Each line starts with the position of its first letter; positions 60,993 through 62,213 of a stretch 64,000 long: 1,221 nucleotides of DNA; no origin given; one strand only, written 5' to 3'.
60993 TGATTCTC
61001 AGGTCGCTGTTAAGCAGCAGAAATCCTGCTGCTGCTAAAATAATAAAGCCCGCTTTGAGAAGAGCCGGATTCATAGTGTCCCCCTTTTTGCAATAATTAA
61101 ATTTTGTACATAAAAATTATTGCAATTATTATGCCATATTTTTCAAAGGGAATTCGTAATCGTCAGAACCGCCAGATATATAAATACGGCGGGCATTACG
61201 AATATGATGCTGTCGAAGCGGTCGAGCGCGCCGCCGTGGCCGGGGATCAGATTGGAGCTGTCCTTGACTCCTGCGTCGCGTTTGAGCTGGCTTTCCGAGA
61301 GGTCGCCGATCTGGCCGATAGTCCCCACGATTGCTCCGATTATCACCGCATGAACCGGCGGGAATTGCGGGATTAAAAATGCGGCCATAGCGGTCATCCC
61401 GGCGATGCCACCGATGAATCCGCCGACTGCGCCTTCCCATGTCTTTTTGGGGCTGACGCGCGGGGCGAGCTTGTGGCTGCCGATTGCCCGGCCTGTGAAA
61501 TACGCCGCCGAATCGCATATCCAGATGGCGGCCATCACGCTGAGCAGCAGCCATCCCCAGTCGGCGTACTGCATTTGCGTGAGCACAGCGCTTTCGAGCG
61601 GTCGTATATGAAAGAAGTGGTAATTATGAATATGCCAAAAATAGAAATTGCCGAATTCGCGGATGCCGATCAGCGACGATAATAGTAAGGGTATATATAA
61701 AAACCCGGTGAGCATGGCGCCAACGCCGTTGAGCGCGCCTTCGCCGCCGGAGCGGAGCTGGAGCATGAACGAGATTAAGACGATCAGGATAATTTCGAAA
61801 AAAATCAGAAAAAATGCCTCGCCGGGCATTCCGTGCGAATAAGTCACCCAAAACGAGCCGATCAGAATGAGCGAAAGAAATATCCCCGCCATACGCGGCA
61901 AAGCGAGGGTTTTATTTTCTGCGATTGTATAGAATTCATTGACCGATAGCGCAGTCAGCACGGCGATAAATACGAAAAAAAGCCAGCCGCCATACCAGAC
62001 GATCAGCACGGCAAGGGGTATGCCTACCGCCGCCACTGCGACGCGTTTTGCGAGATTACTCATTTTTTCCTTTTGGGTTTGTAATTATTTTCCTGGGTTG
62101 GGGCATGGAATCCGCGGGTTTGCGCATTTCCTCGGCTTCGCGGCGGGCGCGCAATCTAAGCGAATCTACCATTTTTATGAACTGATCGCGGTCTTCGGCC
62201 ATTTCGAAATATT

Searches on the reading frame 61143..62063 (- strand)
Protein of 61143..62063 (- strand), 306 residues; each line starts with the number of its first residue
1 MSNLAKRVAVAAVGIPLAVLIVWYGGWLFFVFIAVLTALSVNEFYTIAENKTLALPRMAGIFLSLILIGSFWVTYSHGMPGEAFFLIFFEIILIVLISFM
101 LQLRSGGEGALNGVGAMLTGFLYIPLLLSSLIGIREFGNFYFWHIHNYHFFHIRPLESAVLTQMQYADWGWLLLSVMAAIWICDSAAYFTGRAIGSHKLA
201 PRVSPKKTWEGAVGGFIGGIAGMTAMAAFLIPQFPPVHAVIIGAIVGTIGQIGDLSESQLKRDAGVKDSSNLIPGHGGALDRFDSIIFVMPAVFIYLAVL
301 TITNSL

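Call 71: search_protein_families(library=pfam, proteins=[window:61143-62063:-], max_evalue=0.0001)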
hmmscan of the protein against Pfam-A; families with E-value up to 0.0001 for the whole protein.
window:61143-62063:- (306 aa): 1 family
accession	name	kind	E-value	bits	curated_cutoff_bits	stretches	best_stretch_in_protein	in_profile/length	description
PF01148.25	CTP_transf_1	-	8.2e-62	209.9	24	1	6-299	2-263/264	Cytidylyltransferase family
